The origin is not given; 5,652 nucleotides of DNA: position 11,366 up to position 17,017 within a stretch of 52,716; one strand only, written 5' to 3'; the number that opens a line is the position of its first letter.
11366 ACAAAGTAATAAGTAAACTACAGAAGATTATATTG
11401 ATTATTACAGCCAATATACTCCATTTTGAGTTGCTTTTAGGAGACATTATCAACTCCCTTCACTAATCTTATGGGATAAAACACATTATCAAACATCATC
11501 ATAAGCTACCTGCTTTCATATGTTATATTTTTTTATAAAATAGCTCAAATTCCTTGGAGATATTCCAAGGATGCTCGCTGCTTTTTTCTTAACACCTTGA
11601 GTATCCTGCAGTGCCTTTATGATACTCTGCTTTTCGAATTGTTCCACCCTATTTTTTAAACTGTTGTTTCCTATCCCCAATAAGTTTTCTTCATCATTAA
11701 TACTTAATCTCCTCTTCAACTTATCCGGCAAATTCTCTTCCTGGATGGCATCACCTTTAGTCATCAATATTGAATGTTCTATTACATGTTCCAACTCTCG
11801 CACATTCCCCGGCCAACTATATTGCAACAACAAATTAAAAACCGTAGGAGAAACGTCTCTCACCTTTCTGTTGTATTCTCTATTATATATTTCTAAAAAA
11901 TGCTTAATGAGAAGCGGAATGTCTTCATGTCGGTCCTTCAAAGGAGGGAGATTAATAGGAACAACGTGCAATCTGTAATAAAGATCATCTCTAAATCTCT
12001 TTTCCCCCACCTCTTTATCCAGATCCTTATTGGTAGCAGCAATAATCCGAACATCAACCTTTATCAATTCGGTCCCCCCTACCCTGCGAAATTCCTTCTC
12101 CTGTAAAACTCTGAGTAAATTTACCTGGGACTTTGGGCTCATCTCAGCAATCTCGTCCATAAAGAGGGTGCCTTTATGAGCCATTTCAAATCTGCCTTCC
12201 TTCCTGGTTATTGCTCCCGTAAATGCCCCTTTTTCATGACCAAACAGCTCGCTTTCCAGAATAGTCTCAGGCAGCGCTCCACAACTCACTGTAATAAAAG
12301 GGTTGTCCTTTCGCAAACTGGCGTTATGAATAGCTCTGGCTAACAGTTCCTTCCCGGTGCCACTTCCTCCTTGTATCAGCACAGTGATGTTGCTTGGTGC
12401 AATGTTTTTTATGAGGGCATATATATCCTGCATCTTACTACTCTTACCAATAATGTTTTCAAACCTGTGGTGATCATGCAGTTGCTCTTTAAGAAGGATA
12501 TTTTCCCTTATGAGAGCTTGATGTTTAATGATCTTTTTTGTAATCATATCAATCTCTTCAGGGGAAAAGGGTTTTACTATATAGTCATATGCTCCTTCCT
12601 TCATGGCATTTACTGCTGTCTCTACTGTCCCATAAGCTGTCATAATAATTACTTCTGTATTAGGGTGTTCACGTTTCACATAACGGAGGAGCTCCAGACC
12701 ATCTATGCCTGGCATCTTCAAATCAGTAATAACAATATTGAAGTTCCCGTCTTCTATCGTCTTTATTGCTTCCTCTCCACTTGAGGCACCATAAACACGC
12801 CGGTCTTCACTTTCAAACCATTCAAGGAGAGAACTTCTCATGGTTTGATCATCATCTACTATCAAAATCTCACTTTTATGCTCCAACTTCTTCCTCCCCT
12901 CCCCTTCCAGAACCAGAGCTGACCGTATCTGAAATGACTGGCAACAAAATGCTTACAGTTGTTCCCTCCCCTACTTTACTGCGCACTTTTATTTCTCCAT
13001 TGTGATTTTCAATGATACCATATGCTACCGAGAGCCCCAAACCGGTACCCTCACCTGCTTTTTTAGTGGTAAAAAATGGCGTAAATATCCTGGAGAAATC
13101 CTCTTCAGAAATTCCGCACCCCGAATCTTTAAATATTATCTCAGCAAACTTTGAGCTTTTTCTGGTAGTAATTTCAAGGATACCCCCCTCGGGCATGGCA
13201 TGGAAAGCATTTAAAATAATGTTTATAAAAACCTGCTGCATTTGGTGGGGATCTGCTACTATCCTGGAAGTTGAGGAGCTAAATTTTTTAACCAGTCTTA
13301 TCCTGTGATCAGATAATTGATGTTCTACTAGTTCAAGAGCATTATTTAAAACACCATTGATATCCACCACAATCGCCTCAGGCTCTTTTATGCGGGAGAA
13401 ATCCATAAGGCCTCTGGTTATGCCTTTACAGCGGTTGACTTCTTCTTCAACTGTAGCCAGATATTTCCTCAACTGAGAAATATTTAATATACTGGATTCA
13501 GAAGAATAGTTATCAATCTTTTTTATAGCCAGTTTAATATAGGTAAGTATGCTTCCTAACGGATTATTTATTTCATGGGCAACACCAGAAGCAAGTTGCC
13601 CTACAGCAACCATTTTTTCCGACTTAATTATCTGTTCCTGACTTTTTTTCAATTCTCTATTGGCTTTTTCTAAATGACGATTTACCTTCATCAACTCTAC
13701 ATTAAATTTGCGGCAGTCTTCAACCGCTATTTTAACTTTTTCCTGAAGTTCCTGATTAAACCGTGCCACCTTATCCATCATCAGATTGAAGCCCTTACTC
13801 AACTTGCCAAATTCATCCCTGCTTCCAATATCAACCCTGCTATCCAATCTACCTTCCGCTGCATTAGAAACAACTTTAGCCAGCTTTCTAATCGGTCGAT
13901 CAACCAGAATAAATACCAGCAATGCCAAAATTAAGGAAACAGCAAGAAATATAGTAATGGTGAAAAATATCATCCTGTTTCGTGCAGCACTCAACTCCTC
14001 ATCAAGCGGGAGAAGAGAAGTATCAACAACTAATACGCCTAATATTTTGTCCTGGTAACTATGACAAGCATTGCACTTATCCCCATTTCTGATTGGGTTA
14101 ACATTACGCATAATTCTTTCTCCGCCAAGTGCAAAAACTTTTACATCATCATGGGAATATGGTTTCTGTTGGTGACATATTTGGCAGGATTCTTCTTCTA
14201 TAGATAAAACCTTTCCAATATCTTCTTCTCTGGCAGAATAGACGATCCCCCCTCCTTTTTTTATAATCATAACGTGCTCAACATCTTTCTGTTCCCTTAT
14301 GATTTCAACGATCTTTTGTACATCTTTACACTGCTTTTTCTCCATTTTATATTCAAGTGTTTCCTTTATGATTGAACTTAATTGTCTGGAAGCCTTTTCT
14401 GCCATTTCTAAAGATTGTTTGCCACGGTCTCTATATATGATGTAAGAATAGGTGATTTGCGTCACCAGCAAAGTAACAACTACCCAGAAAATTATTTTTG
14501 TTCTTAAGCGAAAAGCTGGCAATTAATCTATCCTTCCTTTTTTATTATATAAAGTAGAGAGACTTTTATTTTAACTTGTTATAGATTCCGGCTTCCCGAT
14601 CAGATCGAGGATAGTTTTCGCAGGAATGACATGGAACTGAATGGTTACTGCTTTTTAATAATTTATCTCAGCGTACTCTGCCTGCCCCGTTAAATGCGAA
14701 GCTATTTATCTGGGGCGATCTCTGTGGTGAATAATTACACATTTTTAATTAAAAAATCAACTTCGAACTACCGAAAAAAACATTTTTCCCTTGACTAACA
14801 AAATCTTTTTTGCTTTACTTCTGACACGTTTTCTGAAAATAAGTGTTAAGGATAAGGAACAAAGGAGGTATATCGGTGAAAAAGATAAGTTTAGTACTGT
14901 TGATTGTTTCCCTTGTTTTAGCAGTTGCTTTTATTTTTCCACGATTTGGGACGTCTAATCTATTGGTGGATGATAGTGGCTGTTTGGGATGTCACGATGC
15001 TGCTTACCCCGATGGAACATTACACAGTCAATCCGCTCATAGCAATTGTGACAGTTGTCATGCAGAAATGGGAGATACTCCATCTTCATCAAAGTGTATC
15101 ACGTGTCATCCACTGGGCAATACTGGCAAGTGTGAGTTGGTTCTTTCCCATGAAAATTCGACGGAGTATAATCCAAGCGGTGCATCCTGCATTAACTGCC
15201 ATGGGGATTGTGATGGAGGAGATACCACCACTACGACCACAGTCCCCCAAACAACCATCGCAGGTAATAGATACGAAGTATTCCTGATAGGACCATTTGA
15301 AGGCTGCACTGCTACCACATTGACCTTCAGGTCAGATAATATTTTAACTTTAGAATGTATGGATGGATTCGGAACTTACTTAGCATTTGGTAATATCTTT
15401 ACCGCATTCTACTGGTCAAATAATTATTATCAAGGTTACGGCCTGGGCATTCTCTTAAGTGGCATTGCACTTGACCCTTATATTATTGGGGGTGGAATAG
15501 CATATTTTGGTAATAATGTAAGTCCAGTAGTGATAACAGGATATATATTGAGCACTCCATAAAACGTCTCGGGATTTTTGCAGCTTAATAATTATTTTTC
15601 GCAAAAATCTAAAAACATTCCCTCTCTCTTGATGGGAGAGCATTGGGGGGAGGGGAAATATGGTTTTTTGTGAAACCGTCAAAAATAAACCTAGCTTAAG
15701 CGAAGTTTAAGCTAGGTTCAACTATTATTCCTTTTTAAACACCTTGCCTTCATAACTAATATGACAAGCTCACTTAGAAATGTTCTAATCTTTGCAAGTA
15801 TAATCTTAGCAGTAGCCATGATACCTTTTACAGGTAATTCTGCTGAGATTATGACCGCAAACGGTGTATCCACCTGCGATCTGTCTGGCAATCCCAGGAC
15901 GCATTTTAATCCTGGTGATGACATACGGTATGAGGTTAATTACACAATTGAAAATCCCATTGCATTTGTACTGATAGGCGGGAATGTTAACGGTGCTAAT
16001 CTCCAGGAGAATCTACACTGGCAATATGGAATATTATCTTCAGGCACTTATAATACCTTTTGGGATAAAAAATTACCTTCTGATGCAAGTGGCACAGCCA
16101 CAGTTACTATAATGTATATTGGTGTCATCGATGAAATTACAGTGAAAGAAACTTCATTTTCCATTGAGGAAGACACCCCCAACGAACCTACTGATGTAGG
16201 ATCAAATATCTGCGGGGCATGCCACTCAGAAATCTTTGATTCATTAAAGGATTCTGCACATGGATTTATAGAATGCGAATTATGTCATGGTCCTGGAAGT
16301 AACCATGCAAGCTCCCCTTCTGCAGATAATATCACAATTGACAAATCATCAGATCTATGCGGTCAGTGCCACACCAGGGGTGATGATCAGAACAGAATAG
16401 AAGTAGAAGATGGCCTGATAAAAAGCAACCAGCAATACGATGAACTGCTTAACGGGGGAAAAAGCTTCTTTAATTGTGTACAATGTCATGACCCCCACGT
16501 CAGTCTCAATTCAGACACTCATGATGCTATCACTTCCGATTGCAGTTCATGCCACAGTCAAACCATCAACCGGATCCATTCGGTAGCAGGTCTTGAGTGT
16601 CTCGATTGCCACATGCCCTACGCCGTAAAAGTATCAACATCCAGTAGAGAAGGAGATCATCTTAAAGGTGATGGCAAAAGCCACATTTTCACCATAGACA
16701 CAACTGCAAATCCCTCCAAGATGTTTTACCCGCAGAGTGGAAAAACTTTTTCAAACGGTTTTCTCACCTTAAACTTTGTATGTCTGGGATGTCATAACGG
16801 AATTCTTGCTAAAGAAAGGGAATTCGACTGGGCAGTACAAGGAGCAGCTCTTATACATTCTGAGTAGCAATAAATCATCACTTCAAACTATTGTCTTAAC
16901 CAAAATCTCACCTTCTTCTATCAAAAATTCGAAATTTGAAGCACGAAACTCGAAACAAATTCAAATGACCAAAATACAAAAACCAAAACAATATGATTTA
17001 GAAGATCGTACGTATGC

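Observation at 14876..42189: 27-kb c-type heme island with roughly 106 canonical CXXCH motifs in 12 ORFs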

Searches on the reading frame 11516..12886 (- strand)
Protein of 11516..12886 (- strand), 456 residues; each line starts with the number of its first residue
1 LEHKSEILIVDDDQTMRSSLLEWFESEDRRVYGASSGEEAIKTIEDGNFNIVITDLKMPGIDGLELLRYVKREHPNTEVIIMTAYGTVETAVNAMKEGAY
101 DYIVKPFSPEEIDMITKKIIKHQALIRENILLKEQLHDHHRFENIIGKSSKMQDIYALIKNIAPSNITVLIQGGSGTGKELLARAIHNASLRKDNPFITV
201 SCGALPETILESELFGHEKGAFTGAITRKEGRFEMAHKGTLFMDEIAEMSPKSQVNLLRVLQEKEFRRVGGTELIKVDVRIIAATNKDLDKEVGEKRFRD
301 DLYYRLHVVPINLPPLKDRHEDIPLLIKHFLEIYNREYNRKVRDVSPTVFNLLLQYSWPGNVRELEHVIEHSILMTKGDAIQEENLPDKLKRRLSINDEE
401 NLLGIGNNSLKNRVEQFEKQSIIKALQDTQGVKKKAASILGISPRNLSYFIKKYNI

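Call 9: search_protein_families(library=pfam, proteins=[window:11516-12886:-], max_evalue=0.001)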
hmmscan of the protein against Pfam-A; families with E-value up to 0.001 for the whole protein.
window:11516-12886:- (456 aa): 9 families
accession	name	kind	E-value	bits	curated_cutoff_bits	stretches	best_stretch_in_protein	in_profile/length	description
PF00158.32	Sigma54_activat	-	3.8e-72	241.9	20.2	1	145-311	1-167/168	Sigma-54 interaction domain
PF00072.30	Response_reg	-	2e-31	108.9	30.2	1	7-112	1-106/111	Response regulator receiver domain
PF25601.1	AAA_lid_14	-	9.8e-27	93.1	27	1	317-395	1-79/87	AAA+ ATPase lid domain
PF14532.12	Sigma54_activ_2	-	2.5e-22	80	25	1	146-316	1-138/138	Sigma-54 interaction domain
PF02954.25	HTH_8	-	2.6e-12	46.7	22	1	414-454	2-42/42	Bacterial regulatory protein, Fis family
PF07728.20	AAA_5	-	1.2e-08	35.4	22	1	169-289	2-125/139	AAA domain (dynein-related subfamily)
PF00004.35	AAA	-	6.8e-07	30.2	21.2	1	169-294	1-119/131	ATPase family associated with various cellular activities (AAA)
PF01078.27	Mg_chelatase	-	3.6e-05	23.7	20.3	0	224-265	93-134/207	Magnesium chelatase, subunit ChlI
PF07726.17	AAA_3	-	8.4e-05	22.9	27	1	169-286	2-111/131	ATPase family associated with various cellular activities (AAA)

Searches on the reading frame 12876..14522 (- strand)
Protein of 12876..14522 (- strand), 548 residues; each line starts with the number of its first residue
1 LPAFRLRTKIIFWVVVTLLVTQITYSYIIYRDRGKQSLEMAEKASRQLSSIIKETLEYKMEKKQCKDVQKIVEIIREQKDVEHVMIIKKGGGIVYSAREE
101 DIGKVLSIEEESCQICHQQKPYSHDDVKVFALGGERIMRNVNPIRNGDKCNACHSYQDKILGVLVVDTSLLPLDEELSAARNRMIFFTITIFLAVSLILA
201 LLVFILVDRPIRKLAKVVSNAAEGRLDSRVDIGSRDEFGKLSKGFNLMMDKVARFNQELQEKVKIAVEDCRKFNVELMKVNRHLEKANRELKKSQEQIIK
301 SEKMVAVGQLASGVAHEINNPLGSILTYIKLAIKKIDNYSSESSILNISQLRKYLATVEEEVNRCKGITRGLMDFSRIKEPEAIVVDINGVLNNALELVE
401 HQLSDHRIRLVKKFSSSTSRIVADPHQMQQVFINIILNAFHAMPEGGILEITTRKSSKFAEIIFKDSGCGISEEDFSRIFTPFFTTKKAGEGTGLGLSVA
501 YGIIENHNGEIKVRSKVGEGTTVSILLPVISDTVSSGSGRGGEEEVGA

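Call 9: search_protein_families(library=pfam, proteins=[window:12876-14522:-], max_evalue=0.001)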
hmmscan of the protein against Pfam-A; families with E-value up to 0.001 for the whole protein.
window:12876-14522:- (548 aa): 4 families
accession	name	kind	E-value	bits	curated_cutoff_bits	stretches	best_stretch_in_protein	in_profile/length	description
PF02518.31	HATPase_c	-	1.3e-24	87.2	26.4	1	424-529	2-109/111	Histidine kinase-, DNA gyrase B-, and HSP90-like ATPase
PF00512.31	HisKA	-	1.5e-14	54.2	26.9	1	307-380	2-65/66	His Kinase A (phospho-acceptor) domain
PF00672.30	HAMP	-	3.5e-11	43.7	25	1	209-252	8-51/53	HAMP domain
PF21563.3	Mcp40H-20_sensor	-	4.2e-05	24.3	27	1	51-170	3-111/112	Methyl-accepting chemotaxis sensory transducer, class 40H, sensor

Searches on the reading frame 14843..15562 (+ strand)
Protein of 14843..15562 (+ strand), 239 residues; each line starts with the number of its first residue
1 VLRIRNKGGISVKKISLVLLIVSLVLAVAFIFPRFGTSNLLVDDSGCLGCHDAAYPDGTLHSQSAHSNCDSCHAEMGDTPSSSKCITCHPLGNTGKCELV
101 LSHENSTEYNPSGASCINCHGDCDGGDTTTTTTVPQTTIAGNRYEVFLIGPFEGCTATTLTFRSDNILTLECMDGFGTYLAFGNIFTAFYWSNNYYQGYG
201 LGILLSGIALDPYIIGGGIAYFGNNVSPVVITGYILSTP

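Call 4: search_protein_families(library=pfam, proteins=[window:14843-15562:+], max_evalue=0.01)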
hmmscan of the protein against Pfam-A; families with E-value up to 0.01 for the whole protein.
window:14843-15562:+ (239 aa): 1 family
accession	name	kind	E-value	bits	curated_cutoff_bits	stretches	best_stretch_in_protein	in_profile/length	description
PF02085.21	Cytochrom_CIII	-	0.0023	18.7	22.9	1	61-125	25-87/101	Class III cytochrome C family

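Call 30: search_protein_families(library=ncbifam, proteins=[window:14843-15562:+], max_evalue=0.001)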
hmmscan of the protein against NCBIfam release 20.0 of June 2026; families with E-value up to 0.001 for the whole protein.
window:14843-15562:+ (239 aa): 0 families

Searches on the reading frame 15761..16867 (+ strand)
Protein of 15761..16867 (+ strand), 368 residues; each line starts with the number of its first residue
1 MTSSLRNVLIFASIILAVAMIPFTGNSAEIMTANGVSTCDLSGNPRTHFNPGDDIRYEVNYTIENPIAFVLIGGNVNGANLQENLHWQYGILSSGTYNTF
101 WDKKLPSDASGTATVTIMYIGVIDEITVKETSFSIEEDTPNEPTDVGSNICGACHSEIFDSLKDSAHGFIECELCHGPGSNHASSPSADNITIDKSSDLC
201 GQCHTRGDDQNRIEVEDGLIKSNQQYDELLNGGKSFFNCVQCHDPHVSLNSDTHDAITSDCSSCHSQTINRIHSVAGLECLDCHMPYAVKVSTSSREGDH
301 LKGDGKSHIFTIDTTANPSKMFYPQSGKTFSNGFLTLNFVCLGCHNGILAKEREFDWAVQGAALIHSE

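Call 4: search_protein_families(library=pfam, proteins=[window:15761-16867:+], max_evalue=0.01)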
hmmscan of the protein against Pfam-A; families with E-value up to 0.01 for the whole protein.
window:15761-16867:+ (368 aa): 5 families
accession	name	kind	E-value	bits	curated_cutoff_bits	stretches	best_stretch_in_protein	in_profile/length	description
PF09699.15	Paired_CXXCH_1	-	1.4e-08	34.7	20.6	0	171-206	8-38/41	Doubled CXXCH motif (Paired_CXXCH_1)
PF22113.1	Mtrc-MtrF_II-IV_dom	-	6.2e-08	32.8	30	1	172-249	84-169/176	Outer membrane cytochrome MtrC/MtrF-like, domains II/IV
PF14522.11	Cytochrome_C7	-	7.4e-08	32.6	24.8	0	273-351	8-54/67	Cytochrome c7 and related cytochrome c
PF14537.11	Cytochrom_c3_2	-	3e-05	24.9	25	0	254-300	2-46/79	Cytochrome c3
PF02085.21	Cytochrom_CIII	-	0.0079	17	22.9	0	150-221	32-92/101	Class III cytochrome C family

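Call 30: search_protein_families(library=ncbifam, proteins=[window:15761-16867:+], max_evalue=0.001)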
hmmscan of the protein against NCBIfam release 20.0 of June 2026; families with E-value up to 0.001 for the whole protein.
window:15761-16867:+ (368 aa): 4 families
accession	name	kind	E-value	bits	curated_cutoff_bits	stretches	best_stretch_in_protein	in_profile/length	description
NF041028.1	decahem_GSU2203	exception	1.6e-07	30.8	325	1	118-290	7-187/317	GSU2203 family decaheme c-type cytochrome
NF041198.1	UshA_like_PCGU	equivalog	3.3e-07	29.2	275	1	170-211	473-515/519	UshA-like (seleno)protein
TIGR01905.1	paired_CXXCH_1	subfamily_domain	5e-06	26.3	25.2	0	171-206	8-38/41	doubled CXXCH domain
TIGR03508.1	decahem_SO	subfamily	9.6e-05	22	192.2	0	147-286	1-152/258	DmsE family decaheme c-type cytochrome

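Call 85: search_solved_structures(query=window:15761-16867:+, max_evalue=0.01)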
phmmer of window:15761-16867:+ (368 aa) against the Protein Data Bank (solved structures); distinct sequences matched with E-value up to 0.01: 3.
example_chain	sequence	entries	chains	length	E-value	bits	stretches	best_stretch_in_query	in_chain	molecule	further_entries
6i5b_A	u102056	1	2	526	2.5e-11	46.5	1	137-210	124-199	Uncharacterized protein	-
8rv0_Y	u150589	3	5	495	2.9e-05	26.6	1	148-206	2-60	Octaheme cytochrome c nitrite reductase | Octaheme nitrite c cytochrome c reductase | Octaheme nitrite reductase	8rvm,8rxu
6v0a_A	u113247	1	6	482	0.0068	18.8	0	270-299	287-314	Nitrite reductase (cytochrome; ammonia-forming)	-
